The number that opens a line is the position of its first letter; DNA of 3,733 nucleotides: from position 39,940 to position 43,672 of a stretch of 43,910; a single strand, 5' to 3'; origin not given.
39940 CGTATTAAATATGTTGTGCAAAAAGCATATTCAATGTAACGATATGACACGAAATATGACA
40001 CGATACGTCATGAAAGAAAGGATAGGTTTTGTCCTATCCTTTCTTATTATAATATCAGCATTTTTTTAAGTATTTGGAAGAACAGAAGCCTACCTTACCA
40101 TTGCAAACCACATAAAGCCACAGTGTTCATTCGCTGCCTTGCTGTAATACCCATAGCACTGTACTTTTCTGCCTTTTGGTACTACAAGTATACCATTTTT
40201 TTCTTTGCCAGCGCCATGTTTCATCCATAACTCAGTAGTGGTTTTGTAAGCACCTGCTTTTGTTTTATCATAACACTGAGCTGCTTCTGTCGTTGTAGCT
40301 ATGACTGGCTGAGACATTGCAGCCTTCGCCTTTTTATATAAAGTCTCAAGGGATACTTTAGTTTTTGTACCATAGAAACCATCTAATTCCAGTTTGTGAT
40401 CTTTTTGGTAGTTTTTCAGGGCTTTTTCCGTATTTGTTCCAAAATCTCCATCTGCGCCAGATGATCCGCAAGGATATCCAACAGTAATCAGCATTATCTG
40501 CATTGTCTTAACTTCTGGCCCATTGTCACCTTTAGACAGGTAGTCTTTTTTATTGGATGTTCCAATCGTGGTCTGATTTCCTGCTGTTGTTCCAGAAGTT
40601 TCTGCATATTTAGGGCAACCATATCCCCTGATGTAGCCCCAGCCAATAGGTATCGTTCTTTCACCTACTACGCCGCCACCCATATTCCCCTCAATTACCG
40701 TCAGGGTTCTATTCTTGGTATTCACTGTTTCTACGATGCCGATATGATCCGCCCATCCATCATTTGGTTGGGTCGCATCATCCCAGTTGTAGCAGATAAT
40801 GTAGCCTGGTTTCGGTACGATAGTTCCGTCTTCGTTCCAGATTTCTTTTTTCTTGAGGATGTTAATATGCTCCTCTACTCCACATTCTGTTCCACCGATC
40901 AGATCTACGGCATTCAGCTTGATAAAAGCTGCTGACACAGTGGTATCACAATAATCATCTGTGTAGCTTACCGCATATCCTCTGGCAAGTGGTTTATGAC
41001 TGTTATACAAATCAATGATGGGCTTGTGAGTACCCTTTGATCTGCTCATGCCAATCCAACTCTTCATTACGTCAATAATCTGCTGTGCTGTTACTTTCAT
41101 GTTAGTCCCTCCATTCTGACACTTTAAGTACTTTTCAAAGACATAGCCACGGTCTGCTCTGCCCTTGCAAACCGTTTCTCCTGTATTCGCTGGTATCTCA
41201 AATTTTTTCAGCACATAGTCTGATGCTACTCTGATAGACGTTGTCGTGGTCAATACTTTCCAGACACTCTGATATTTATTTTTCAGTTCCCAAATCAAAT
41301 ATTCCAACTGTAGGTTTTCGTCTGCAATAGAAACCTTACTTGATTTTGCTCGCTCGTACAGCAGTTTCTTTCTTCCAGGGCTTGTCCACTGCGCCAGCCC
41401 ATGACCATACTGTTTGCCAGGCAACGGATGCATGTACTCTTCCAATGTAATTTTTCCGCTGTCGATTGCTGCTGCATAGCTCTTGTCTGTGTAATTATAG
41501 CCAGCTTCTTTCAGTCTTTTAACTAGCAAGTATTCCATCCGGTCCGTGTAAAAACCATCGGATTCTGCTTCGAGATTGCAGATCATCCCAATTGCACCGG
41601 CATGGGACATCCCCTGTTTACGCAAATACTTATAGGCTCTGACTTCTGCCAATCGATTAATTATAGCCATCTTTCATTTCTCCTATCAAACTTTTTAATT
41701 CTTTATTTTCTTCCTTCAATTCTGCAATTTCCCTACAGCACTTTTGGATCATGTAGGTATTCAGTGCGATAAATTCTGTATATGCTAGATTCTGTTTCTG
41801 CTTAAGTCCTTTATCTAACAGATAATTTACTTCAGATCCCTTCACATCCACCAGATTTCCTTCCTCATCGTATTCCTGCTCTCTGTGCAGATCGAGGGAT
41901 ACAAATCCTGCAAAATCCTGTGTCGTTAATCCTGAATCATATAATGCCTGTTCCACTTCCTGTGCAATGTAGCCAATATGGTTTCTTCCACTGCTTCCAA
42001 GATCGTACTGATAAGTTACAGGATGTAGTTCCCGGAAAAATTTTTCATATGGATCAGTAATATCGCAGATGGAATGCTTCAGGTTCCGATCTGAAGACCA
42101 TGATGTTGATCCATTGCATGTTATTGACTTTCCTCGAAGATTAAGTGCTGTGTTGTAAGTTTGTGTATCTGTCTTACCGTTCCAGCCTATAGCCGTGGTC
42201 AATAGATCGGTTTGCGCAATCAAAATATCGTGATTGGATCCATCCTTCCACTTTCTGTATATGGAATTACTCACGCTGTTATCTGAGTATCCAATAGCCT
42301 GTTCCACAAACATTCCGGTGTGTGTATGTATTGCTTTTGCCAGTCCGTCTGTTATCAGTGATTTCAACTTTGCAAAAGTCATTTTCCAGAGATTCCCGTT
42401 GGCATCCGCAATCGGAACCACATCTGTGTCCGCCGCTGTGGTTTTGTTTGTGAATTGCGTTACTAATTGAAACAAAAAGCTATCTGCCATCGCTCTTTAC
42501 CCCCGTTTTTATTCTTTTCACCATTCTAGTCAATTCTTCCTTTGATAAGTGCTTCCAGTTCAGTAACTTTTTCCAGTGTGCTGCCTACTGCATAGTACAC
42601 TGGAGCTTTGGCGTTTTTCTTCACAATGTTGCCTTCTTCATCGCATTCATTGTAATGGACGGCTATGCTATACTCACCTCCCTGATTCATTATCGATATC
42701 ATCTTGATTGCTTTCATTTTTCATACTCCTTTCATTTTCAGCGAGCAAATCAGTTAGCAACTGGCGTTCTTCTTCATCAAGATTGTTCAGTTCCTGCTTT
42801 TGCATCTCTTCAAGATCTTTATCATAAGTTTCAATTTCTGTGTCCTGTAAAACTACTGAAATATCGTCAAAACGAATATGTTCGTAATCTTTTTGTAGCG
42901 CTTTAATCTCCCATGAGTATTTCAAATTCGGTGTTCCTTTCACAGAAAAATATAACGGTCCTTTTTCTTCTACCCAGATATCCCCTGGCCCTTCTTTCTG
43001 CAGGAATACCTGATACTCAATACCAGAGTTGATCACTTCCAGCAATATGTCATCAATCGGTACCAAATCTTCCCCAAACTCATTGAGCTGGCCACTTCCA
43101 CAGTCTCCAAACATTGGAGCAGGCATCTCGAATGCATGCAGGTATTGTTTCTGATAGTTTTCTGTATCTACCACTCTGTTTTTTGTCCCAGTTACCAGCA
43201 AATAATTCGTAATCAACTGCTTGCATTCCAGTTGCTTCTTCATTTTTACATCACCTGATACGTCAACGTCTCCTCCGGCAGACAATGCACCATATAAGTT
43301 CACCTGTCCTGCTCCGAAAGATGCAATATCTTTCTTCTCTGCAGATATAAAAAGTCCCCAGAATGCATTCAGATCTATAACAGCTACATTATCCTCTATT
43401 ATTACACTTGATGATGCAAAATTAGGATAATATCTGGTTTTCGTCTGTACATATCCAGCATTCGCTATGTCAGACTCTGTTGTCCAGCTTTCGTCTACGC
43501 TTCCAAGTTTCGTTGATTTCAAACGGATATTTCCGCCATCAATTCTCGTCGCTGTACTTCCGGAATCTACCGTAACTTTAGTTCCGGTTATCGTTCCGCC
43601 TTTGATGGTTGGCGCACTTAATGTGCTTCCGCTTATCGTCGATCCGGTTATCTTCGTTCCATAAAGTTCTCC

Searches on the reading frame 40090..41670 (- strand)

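Call 6: search_protein_families(library=pfam, proteins=[window:40090-41670:-], max_evalue=0.01)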
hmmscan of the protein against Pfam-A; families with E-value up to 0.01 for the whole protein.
window:40090-41670:- (526 aa): 3 families
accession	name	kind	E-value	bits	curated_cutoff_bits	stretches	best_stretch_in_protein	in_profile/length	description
PF18013.6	Phage_lysozyme2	-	1.8e-20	74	28.2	1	11-164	5-123/140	Phage tail lysozyme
PF01471.23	PG_binding_1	-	2.3e-13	50.5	23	1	383-438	1-54/57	Putative peptidoglycan binding domain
PF05257.22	CHAP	-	2.3e-06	28.5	26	1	275-329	36-81/81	CHAP domain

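Call 41: search_protein_families(library=phrogs, proteins=[window:40090-41670:-], max_evalue=0.0001)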
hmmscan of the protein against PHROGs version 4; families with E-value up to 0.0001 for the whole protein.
window:40090-41670:- (526 aa): 14 families
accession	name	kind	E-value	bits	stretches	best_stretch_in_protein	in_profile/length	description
phrog_20388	-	lysis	9e-24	85.3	1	1-186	1-176/527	endolysin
phrog_21357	-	lysis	1e-20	75.1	1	193-363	2-168/225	endolysin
phrog_6745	-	lysis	3.1e-19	70.1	1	188-449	168-346/396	endolysin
phrog_5182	-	lysis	3.7e-19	70.5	1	196-435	6-185/321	endolysin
phrog_2649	-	lysis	9.7e-17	62.7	1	371-453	166-247/261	endolysin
phrog_21825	-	lysis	1e-15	59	1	193-460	2-275/289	endolysin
phrog_1493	-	lysis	1e-14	55.5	1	361-452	212-316/394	endolysin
phrog_1224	-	head and packaging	2.9e-10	41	1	378-449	4-72/438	endolysin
phrog_1512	-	lysis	1e-08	36.6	1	360-477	160-281/314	endolysin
phrog_7685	-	integration and excision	1.8e-08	35.2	1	393-449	1-57/240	integrase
phrog_9589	-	lysis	1.9e-08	35.6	0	194-361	3-163/281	endolysin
phrog_17214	-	lysis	4.5e-08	34.1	1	377-446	244-317/322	endolysin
phrog_14030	-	unknown function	2e-07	31.6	1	452-514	180-248/273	-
phrog_9570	-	tail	1.7e-05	25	0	86-174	518-608/689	tail length tape measure protein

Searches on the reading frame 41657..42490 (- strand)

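Call 41: search_protein_families(library=phrogs, proteins=[window:41657-42490:-], max_evalue=0.0001)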
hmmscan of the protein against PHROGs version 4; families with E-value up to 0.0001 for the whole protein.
window:41657-42490:- (277 aa): 12 families
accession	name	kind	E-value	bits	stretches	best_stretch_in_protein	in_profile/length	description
phrog_1980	-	tail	1.5e-14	55.2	1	79-273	283-441/449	tail fiber protein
phrog_5668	-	tail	1.3e-10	40.7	1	98-266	1424-1562/1567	tail fiber protein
phrog_6921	-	tail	2.1e-08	34.4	1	61-267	562-736/738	tail fiber protein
phrog_7121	-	tail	2.2e-08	33.7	1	128-223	792-884/927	tail fiber protein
phrog_17635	-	tail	2.6e-07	30.2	1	118-244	588-711/721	tail fiber protein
phrog_5481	-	tail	6.2e-07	29.3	1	103-273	887-1038/1043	tail fiber protein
phrog_31154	-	unknown function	2.5e-06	28.2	1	119-195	147-222/248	-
phrog_1699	-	tail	9.8e-06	25.4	1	113-268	863-995/1000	long tail fiber protein distal subunit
phrog_4636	-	tail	4.4e-05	23.1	0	121-273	619-759/763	tail spike protein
phrog_6578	-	tail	4.8e-05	22.3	1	128-271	1075-1196/1210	tail fiber protein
phrog_25788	-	tail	7e-05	22.6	1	104-192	486-571/603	tail fiber protein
phrog_14572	-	tail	8.7e-05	22.7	0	124-274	351-482/484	tail fiber protein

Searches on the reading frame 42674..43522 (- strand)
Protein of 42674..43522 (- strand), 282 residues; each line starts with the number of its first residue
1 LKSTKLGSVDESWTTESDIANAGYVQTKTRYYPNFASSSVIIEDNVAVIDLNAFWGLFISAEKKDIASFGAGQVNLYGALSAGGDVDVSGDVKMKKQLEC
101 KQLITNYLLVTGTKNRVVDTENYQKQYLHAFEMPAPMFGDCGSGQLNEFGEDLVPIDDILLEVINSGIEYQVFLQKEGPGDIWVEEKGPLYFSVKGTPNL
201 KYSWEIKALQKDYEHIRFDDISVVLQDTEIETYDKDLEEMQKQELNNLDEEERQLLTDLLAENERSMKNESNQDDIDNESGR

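Call 41: search_protein_families(library=phrogs, proteins=[window:42674-43522:-], max_evalue=0.0001)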
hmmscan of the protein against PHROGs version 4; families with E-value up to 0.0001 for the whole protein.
window:42674-43522:- (282 aa): 2 families
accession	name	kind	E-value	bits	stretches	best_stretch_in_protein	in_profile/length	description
phrog_6616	-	tail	4.7e-30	105.3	1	101-262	642-811/991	tail protein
phrog_33972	-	tail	1.1e-13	51.2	1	84-228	564-701/714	tail protein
